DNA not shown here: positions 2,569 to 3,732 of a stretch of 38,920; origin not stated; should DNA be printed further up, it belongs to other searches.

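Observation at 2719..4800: HEPN-motif protein plus DUF2971-like protein appended to the RM operon: possible abortive-infection or toxin module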

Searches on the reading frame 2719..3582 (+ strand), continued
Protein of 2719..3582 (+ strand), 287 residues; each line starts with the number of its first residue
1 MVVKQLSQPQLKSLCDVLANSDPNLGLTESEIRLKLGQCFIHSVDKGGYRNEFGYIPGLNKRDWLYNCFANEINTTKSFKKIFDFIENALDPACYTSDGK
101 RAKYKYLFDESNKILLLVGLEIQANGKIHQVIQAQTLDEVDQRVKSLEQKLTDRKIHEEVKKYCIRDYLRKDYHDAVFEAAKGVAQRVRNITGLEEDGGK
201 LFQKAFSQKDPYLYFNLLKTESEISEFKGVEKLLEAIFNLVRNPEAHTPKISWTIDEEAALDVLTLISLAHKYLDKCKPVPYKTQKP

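Call 38: search_protein_families(library=padloc, proteins=[L010:10862-11671:+, L010:11668-14715:+, L074:8705-9880:+, L071:7875-9857:+, L027:128-1129:+, L081:9021-9962:+, L081:10918-13557:+, L081:13569-14387:+, L050:10903-12573:+, L027:2074-2712:+], max_evalue=0.001)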
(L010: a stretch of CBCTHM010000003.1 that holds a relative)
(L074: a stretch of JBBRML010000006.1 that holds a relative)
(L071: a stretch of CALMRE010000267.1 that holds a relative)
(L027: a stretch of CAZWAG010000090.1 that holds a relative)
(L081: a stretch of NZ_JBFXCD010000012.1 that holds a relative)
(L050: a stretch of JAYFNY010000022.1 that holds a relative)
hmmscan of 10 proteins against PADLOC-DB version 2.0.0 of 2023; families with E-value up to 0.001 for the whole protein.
L010:10862-11671:+ (269 aa): 3 families
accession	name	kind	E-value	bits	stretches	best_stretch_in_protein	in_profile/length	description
PDLC00161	HamA1|HamA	-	3e-83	277.3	1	3-269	4-269/271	DUF1837 domain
PDLC00160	HamA1|HamA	-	7.4e-16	56.2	1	19-231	18-227/264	DUF1837 domain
PDLC00159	HamA1|HamA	-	4.6e-08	31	1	34-207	30-193/257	DUF1837 domain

L010:11668-14715:+ (1015 aa): 32 families (the best 25 are shown)
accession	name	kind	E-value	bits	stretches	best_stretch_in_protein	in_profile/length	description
PDLC00188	HamB1|HamB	-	3.1e-303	1006.8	1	1-1012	1-1036/1037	DEAD-box helicase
PDLC00178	HamB1|HamB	-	3.5e-247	820.4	1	2-838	2-824/830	DEAD-box helicase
PDLC00175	HamB1|HamB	-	8.1e-123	408.8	1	44-1012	37-1000/1000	DEAD-box helicase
PDLC00183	HamB1|HamB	-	6.5e-112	372.6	1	3-492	4-502/509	DEAD-box helicase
PDLC00194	HamB1|HamB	-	5.3e-84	280.8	2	97-649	94-652/995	DEAD-box helicase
PDLC00189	HamB1|HamB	-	1.3e-67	226.3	1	3-313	3-317/322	DEAD-box helicase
PDLC00192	HamB1|HamB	-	1.8e-67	225.9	1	160-983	184-987/1104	DEAD-box helicase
PDLC00174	HamB1|HamB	-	3.9e-56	188.5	1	219-709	282-760/1163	DEAD-box helicase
PDLC04531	PDC-M23B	-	1.1e-42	144.2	1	213-647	267-711/1060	-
PDLC00200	HamB2|HamB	-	3.2e-36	122.7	1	261-650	167-534/865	DEAD-box helicase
PDLC00186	HamB1|HamB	-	7.5e-36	121.5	1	262-650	168-535/864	DEAD-box helicase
PDLC03960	SngC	-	1.4e-34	117.9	1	179-637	11-362/720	-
PDLC00187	HamB1|HamB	-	2.4e-32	110.2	1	255-649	156-520/851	DEAD-box helicase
PDLC00190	HamB1|HamB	-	9.9e-32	108.3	1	262-648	164-516/866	DEAD-box helicase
PDLC00185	HamB1|HamB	-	1.4e-29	100.5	1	258-637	160-515/871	DEAD-box helicase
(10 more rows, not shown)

L074:8705-9880:+ (391 aa): 98 families (the best 25 are shown)
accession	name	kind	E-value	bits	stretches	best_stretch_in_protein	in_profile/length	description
PDLC03062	Specificity_I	-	1.4e-54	183.7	1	88-390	89-374/375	Type I specificity subunit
PDLC03107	Specificity_I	-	2.2e-54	183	1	2-390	4-391/392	Type I specificity subunit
PDLC03127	Specificity_I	-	1.1e-51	174.3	1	5-182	17-191/571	Type I specificity subunit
PDLC03069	Specificity_I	-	2e-50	170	1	6-390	6-386/387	Type I specificity subunit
PDLC03119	Specificity_I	-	2.3e-45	153.1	2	59-205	66-204/393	Type I specificity subunit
PDLC03128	Specificity_I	-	1.3e-37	127.5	1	3-178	201-377/392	Type I specificity subunit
PDLC03079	Specificity_I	-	1e-36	125.1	2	4-184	251-438/470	Type I specificity subunit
PDLC03084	Specificity_I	-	4.2e-36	123.1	1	41-390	45-389/392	Type I specificity subunit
PDLC03188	Specificity_I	-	1.2e-32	111.3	1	4-163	64-226/458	Type I specificity subunit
PDLC03117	Specificity_I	-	2.3e-32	110.5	3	91-205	83-197/518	Type I specificity subunit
PDLC03108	Specificity_I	-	5.4e-31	106.3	3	93-190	128-223/452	Type I specificity subunit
PDLC03194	Specificity_I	-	1.5e-30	104.5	2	26-190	39-194/391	Type I specificity subunit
PDLC03099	Specificity_I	-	2.7e-30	103.8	2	196-390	198-389/405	Type I specificity subunit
PDLC03090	Specificity_I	-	8.3e-29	99.1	1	34-390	59-430/434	Type I specificity subunit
PDLC03143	Specificity_I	-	2.4e-28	97.3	1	4-180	35-213/471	Type I specificity subunit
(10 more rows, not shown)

L071:7875-9857:+ (660 aa): 26 families (the best 25 are shown)
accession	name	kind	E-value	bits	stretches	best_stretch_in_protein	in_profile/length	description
PDLC03029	MTase_I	-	3.6e-243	806.9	2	2-511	2-480/661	Type I methyltransferase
PDLC03022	MTase_I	-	6.3e-41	138.6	1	173-487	165-451/857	Type I methyltransferase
PDLC03031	MTase_I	-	1.4e-36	124.1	1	163-487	158-461/834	Type I methyltransferase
PDLC03027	MTase_I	-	8.8e-35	118.4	1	171-487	135-414/810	Type I methyltransferase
PDLC03026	MTase_I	-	1.9e-27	94.6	1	169-488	118-406/487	Type I methyltransferase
PDLC03019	MTase_I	-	9.3e-27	91.7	1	173-487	149-427/932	Type I methyltransferase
PDLC03021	MTase_I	-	1.8e-25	87.7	1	170-502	142-435/491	Type I methyltransferase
PDLC03035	MTase_I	-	1.2e-24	84.9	1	169-459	150-412/653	Type I methyltransferase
PDLC03240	MTase_II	-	9.7e-23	78.7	1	21-489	19-438/511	Type II methyltransferase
PDLC03038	MTase_I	-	8.9e-21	71.5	1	169-483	146-424/896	Type I methyltransferase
PDLC03033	MTase_I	-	2e-20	71.2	1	175-486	183-468/541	Type I methyltransferase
PDLC03032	MTase_I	-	6.7e-20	68.7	1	172-483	138-412/1001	Type I methyltransferase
PDLC03039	MTase_I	-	1.2e-19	68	1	172-484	147-423/708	Type I methyltransferase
PDLC03028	MTase_I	-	2.1e-19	67.1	1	22-477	741-1157/1236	Type I methyltransferase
PDLC04134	mad2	-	2.5e-18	64.2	1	170-484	250-489/492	mads_2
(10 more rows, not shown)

L027:128-1129:+ (333 aa): 0 families

L081:9021-9962:+ (313 aa): 1 family
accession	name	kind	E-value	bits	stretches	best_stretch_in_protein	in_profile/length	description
PDLC04715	PDC-M58A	-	1.7e-05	22.9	1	15-88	7-85/154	-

L081:10918-13557:+ (879 aa): 19 families
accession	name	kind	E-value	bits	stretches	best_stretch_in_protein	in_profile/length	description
PDLC04891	PDC-S06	-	4.4e-120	400.5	1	11-858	6-850/858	-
PDLC04893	PDC-S06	-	5.7e-108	360.5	1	8-862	4-857/862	-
PDLC04888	PDC-S06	-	1.5e-86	289.3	1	7-858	10-846/851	-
PDLC04892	PDC-S06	-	4.9e-60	201.8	1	65-709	53-685/843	-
PDLC04135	mad3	-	3.9e-12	44.4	2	631-704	259-329/374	mads_3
PDLC04889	PDC-S06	-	1e-10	38.8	1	632-699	414-483/693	-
PDLC04895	PDC-S06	-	1.1e-09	35.4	1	620-697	546-628/784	-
PDLC03859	LmuB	-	2e-08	31.9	1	195-706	173-593/611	-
PDLC04894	PDC-S06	-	2e-08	31.2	1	632-701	500-573/740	-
PDLC04896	PDC-S06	-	2e-07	28.1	1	632-716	495-583/732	-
PDLC04886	PDC-S06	-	2.1e-07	28.2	0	636-710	499-584/727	-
PDLC02980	AriA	-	4.3e-07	28.2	0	629-701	231-302/304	-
PDLC04890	PDC-S06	-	6.2e-06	23.1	0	635-702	496-577/732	-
PDLC03863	LmuB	-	2.4e-05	21.2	0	99-118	19-38/610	-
PDLC04887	PDC-S06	-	5.4e-05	20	0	635-707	546-625/790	-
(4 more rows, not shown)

L081:13569-14387:+ (272 aa): 0 families

L050:10903-12573:+ (556 aa): 58 families (the best 25 are shown)
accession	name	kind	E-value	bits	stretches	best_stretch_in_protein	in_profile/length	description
PDLC03636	MTase_III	-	2.5e-148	493.4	2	323-554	339-568/575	Type III methyltransferase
PDLC03635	MTase_III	-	7.4e-81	270.8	1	34-420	216-602/708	Type III methyltransferase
PDLC03644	MTase_III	-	1.8e-75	252.8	1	6-430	4-433/542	Type III methyltransferase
PDLC03638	MTase_III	-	2.4e-54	182.9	2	325-419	613-713/816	Type III methyltransferase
PDLC03634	MTase_III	-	4.8e-43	145.9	3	5-80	59-137/621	Type III methyltransferase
PDLC03354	MTase_II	-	1.4e-36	124.4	2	35-166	54-207/425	Type II methyltransferase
PDLC03640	MTase_III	-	1.4e-36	124.1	3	36-82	43-89/654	Type III methyltransferase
PDLC03641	MTase_III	-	3.1e-35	119.9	2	82-365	180-427/657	Type III methyltransferase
PDLC03633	MTase_III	-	1.4e-33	114.5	3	325-389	289-352/616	Type III methyltransferase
PDLC03300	MTase_II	-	2.1e-25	87.4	2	75-148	77-148/302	Type II methyltransferase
PDLC03642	MTase_III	-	2.6e-23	80.5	1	34-167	80-218/528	Type III methyltransferase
PDLC03639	MTase_III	-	2.3e-22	77.1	1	31-165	82-221/639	Type III methyltransferase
PDLC03299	MTase_II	-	3.6e-22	77.2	2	331-381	198-248/296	Type II methyltransferase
PDLC03339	MTase_II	-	3.2e-21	73.6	2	319-395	201-276/399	Type II methyltransferase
PDLC03637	MTase_III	-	4.4e-21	73.1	1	34-144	119-244/513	Type III methyltransferase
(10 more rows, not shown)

L027:2074-2712:+ (212 aa): 0 families

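Call 42: predict_structure(alignment_id=A1)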
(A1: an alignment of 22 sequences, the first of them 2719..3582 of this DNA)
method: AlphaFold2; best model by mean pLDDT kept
length: 287 residues; sequences in the alignment: 22
mean_pLDDT: 76.6   pTM: 0.50
mean pLDDT of the five models: 76.6, 75.8, 75.6, 73.3, 71.8
residues with pLDDT >= 90: 70; 70-90: 120; 50-70: 81; < 50: 16
segments of 3 or more residues with pLDDT < 50: 243-253, 284-287
pLDDT, mean of each block of 10 residues (from residue 1): 78 95 89 95 85 82 95 93 95 83 89 87 85 65 68 80 64 71 76 69 67 65 67 64 44 61 81 75 46
secondary structure, 60 per line:
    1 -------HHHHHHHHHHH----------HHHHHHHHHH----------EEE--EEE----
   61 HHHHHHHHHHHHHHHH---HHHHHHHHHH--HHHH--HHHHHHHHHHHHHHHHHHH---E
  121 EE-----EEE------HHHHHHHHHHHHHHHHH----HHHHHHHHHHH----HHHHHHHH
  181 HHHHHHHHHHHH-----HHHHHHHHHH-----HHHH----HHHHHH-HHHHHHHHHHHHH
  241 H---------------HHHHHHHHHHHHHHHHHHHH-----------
elements in order: H8-18 H29-38 E49-51 E54-56 H61-76 H80-89 H92-95 H98-116 E120-122 E128-130 H137-153 H158-168 H173-192 H198-207 H213-216 H221-226 H228-241 H257-276

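Call 43: search_protein_families(library=pfam, proteins=[L009:3831-5276:+], max_evalue=0.01)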
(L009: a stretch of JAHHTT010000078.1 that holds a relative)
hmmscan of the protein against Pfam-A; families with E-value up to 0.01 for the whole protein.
L009:3831-5276:+ (481 aa): 1 family
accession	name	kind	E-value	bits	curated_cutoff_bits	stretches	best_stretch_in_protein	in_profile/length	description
PF18739.6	HEPN_Apea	-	3.3e-05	24.8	24.4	1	343-463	25-133/136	Apea-like HEPN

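Call 44: search_protein_families(library=padloc, proteins=[L009:3831-5276:+], max_evalue=0.0001)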
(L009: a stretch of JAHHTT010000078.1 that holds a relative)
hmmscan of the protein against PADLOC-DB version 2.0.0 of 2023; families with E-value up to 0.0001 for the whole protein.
L009:3831-5276:+ (481 aa): 0 families

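Call 52: search_solved_structures(query=A1, max_evalue=1, show_alignments=2)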
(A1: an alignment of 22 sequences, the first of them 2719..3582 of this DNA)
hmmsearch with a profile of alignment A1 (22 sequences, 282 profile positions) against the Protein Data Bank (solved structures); distinct sequences matched with E-value up to 1: 0.

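Call 72: search_protein_families(library=pfam, alignment_id=A4, max_evalue=0.00001)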
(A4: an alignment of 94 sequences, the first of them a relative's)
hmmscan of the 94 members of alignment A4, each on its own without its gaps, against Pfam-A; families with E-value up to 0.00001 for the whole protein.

A. member 1, L009:3831-5273:+ (481 aa): 0 families

B. families by the number of members that match (of 94 scanned): 56 families (the first 25 are shown)
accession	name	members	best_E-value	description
PF08878.16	HamA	9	4.6e-11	HamA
PF01420.25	Methylase_S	8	1.3e-34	Type I restriction modification DNA specificity domain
PF02384.22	N6_Mtase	5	4.6e-57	N-6 DNA Methylase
PF12161.14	HsdM_N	4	1.2e-23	HsdM N-terminal domain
PF19503.4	DUF6037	4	3.2e-20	Family of unknown function (DUF6037)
PF00078.32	RVT_1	4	7.5e-15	Reverse transcriptase (RNA-dependent DNA polymerase)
PF20187.3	DUF6550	4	3.5e-14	Family of unknown function (DUF6550)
PF13304.12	AAA_21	3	6.5e-23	AAA domain, putative AbiEii toxin, Type IV TA system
PF04851.21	ResIII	3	1.6e-19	Type III restriction enzyme, res subunit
PF13476.12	AAA_23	3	6e-11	AAA domain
PF13175.12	AAA_15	2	7.4e-70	AAA ATPase domain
PF01555.25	N6_N4_Mtase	2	3.5e-37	DNA methylase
PF13676.11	TIR_2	2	9.9e-26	TIR domain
PF13166.12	AAA_13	2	7.2e-15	AAA domain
PF06114.19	Peptidase_M78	2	2.5e-14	IrrE N-terminal-like domain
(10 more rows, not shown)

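Call 73: search_protein_families(library=padloc, alignment_id=A4, max_evalue=1e-10)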
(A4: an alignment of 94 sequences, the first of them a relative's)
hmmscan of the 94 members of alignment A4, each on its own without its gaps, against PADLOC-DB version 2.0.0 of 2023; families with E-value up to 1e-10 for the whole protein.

A. member 1, L009:3831-5273:+ (481 aa): 0 families

B. families by the number of members that match (of 94 scanned): 545 families (the first 25 are shown)
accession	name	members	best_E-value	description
PDLC00161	HamA1|HamA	9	4.7e-106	DUF1837 domain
PDLC00160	HamA1|HamA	9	7.3e-24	DUF1837 domain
PDLC03105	Specificity_I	8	2.5e-108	Type I specificity subunit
PDLC03072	Specificity_I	8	6.8e-106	Type I specificity subunit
PDLC03069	Specificity_I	8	5.4e-97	Type I specificity subunit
PDLC03090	Specificity_I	8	2.9e-91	Type I specificity subunit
PDLC03189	Specificity_I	8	1.9e-52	Type I specificity subunit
PDLC03127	Specificity_I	8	1.1e-51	Type I specificity subunit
PDLC03108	Specificity_I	8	1.4e-47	Type I specificity subunit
PDLC03162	Specificity_I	8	8.8e-46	Type I specificity subunit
PDLC03099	Specificity_I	8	2.8e-45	Type I specificity subunit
PDLC04137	mad5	8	5.5e-45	mads_5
PDLC03087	Specificity_I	8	4.6e-44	Type I specificity subunit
PDLC03129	Specificity_I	8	1.2e-39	Type I specificity subunit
PDLC03079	Specificity_I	8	1.5e-38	Type I specificity subunit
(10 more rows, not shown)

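Call 74: search_dna_similar(query=window:2719-3582:+, collection=plasmids, mode=protein, max_rows=25, max_evalue=0.00001)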
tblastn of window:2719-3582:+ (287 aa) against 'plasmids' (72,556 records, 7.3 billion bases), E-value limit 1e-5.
Records with a match: 115; places in all: 117; records where one place covers at least 80% of the query: 81.
Best place of each record, by identity: <60% 115.
By first word of the organism name: Klebsiella 22; Agrobacterium 15; Acinetobacter 12; Raoultella 6; Cupriavidus 6; Rhodococcus 6; Leptospira 5; Mycobacteroides 5; Salmonella 3; Shewanella 3; and 24 more.
By predicted mobility (MOB-suite, as given by PLSDB): conjugative 56; non-mobilizable 36; mobilizable 23.
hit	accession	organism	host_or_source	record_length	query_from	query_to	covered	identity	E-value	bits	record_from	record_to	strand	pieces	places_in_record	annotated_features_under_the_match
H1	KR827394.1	uncultured bacterium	-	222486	3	275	95%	37.0%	2e-44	167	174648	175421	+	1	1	putative protein Ymh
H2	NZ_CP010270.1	Paenibacillus polymyxa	-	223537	4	276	95%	36.3%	6e-46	172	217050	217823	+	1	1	TIGR02391 family protein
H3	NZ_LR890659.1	Serratia marcescens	Homo sapiens,rectal swab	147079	10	278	94%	36.8%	7e-45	169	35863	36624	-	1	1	TIGR02391 family protein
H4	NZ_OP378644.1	Klebsiella michiganensis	-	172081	10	278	94%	36.8%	7e-45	169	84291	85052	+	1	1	TIGR02391 family protein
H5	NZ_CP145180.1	Raoultella ornithinolytica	Hospital waste water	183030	10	278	94%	36.8%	7e-45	169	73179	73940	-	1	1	TIGR02391 family protein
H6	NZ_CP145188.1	Raoultella ornithinolytica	-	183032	10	278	94%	36.8%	7e-45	169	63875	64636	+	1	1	TIGR02391 family protein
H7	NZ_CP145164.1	Raoultella ornithinolytica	-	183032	10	278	94%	36.8%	7e-45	169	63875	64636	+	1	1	TIGR02391 family protein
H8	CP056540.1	Klebsiella oxytoca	culture,Freshwater sample from ...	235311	10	278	94%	36.8%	7e-45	169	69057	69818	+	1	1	TIGR02391 family protein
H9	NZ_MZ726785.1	Raoultella ornithinolytica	-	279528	10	278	94%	36.8%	7e-45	169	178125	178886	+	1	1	TIGR02391 family protein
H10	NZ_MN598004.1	Enterobacter cloacae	-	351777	10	278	94%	36.8%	7e-45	169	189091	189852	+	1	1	TIGR02391 family protein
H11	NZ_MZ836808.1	Klebsiella pneumoniae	-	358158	10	278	94%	36.8%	7e-45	169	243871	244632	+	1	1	TIGR02391 family protein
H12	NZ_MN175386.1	Klebsiella pneumoniae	-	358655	10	278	94%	36.8%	7e-45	169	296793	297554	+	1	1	TIGR02391 family protein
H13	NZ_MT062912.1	Raoultella ornithinolytica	-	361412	10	278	94%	36.8%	7e-45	169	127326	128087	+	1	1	TIGR02391 family protein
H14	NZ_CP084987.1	Klebsiella pneumoniae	Homo sapiens,blood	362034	10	278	94%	36.8%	7e-45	169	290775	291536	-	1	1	TIGR02391 family protein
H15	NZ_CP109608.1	Klebsiella pneumoniae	Pure culture,clinical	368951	10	278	94%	36.8%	7e-45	169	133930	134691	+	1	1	TIGR02391 family protein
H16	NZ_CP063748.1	Klebsiella pneumoniae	Homo sapiens,sputum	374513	10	278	94%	36.8%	7e-45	169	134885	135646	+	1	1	TIGR02391 family protein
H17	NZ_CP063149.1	Klebsiella pneumoniae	Homo sapiens,blood culture from maile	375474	10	278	94%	36.8%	7e-45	169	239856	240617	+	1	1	TIGR02391 family protein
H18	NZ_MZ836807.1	Klebsiella oxytoca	-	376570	10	278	94%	36.8%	7e-45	169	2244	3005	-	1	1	TIGR02391 family protein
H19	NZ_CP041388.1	Raoultella ornithinolytica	whole organism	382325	10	278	94%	36.8%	7e-45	169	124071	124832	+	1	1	TIGR02391 family protein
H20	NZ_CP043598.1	Klebsiella pneumoniae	Homo sapiens,culture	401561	10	278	94%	36.8%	7e-45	169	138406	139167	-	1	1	TIGR02391 family protein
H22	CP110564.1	Klebsiella pneumoniae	Homo sapiens,wound swab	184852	11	278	93%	36.6%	3e-44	167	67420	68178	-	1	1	TIGR02391 family protein | IS3-like element ISEc52 family transposase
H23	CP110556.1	Klebsiella pneumoniae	Homo sapiens,urine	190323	11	278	93%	36.6%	3e-44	167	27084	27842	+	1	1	TIGR02391 family protein | IS3-like element ISEc52 family transposase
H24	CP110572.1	Klebsiella pneumoniae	Homo sapiens,urine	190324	11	278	93%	36.6%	3e-44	167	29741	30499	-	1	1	TIGR02391 family protein | IS3-like element ISEc52 family transposase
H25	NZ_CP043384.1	Enterobacter hormaechei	Homo sapiens,pure culture,blood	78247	10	278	94%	36.4%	1e-44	168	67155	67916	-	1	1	TIGR02391 family protein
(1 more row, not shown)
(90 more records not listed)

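Call 76: get_annotated_region(hit=H11, flank=5000)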
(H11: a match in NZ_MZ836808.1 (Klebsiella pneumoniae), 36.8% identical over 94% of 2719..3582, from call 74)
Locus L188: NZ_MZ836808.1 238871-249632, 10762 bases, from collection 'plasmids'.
description: Klebsiella pneumoniae strain KP-14-2-131 plasmid pKP-14-2-131-NDM-1, complete sequence
organism: Klebsiella pneumoniae (NCBI taxid 573)
taxonomy: Bacteria; Pseudomonadota; Gammaproteobacteria; Enterobacterales; Enterobacteriaceae; Klebsiella; Klebsiella pneumoniae
host: -; source: -; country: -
typing (MOB-suite, as given by PLSDB): conjugative; replicon IncQ1,IncU; relaxase MOBH; mating-pair formation MPF_F
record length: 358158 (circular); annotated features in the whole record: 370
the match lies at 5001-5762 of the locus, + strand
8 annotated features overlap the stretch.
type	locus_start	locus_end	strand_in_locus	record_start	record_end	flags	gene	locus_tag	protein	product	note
CDS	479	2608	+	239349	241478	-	-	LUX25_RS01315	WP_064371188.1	hypothetical protein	-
CDS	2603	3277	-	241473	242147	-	-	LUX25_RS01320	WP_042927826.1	hypothetical protein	-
CDS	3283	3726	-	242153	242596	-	-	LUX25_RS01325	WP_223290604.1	hypothetical protein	-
CDS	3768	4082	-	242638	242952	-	-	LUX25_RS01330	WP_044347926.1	hypothetical protein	-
CDS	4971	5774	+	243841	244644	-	-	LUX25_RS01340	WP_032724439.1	TIGR02391 family protein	-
CDS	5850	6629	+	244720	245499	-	-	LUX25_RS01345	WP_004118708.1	Hachiman antiphage defense system protein HamA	-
CDS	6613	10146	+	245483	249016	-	-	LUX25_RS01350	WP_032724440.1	DEAD/DEAH box helicase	-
CDS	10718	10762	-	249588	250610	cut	-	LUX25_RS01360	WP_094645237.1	IS110 family transposase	-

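Call 77: get_annotated_region(hit=H2, flank=5000)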
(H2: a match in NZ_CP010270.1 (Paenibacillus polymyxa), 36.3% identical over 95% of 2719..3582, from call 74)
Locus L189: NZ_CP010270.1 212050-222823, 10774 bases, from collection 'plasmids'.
description: Paenibacillus polymyxa strain Sb3-1 plasmid pSb31l, complete sequence
organism: Paenibacillus polymyxa (NCBI taxid 1406)
taxonomy: Bacteria; Bacillota; Bacilli; Bacillales; Paenibacillaceae; Paenibacillus; Paenibacillus polymyxa
host: -; source: -; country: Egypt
typing (MOB-suite, as given by PLSDB): non-mobilizable; replicon rep_cluster_2425
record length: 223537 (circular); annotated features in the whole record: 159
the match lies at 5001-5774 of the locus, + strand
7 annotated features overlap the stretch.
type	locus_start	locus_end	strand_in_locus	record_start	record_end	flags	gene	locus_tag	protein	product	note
CDS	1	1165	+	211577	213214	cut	-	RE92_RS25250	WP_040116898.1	hypothetical protein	-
CDS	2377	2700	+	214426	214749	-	-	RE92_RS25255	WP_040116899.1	hypothetical protein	-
CDS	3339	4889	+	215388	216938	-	-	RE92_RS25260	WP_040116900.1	Cthe_2314 family HEPN domain-containing protein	-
CDS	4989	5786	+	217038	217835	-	-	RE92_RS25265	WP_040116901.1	TIGR02391 family protein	-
CDS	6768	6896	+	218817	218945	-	-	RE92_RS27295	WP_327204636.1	hypothetical protein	-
CDS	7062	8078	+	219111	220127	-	-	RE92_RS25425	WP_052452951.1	exodeoxyribonuclease VII large subunit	-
CDS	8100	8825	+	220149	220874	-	-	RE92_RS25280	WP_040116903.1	hypothetical protein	-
